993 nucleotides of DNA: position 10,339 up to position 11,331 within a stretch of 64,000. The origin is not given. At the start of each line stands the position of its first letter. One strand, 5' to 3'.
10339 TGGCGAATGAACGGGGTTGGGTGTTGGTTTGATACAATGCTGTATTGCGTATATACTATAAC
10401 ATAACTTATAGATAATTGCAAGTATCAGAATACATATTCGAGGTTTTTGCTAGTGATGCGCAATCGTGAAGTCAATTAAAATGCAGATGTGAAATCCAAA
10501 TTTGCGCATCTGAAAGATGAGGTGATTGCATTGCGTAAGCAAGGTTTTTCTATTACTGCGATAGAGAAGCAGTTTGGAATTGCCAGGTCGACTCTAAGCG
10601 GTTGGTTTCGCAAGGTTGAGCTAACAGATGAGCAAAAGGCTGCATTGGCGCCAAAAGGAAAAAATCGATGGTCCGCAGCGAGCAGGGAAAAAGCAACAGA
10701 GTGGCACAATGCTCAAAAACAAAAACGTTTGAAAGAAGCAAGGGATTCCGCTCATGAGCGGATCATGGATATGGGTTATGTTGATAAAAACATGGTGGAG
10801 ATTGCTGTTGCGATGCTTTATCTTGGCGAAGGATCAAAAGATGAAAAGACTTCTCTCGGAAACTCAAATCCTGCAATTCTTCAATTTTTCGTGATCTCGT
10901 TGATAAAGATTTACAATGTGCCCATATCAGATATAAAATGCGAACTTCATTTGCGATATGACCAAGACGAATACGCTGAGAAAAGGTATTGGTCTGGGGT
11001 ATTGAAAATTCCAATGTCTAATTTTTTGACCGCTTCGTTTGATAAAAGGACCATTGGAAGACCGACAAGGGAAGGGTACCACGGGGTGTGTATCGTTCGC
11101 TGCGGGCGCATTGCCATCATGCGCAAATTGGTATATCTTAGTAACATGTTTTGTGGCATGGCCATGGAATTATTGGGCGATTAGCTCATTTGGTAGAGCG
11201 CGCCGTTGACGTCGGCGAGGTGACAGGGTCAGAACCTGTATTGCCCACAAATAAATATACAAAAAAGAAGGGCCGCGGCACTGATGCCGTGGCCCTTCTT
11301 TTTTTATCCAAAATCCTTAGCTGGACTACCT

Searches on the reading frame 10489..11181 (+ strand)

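Call 55: search_protein_families(library=pfam, proteins=[window:10489-11181:+], max_evalue=0.001)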
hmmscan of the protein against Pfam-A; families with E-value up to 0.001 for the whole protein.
window:10489-11181:+ (231 aa): 3 families
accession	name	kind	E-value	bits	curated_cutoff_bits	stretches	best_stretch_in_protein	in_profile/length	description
PF02796.21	HTH_7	-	8.4e-06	26.3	23.8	1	10-36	12-38/45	Helix-turn-helix domain of resolvase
PF23125.1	Xre-MbcA-ParS_M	-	0.00012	22.2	27.8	0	23-43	5-25/51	Antitoxin Xre/MbcA/ParS-like, middle domain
PF13518.12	HTH_28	-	0.00092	19.7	25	0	11-42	4-35/52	Helix-turn-helix domain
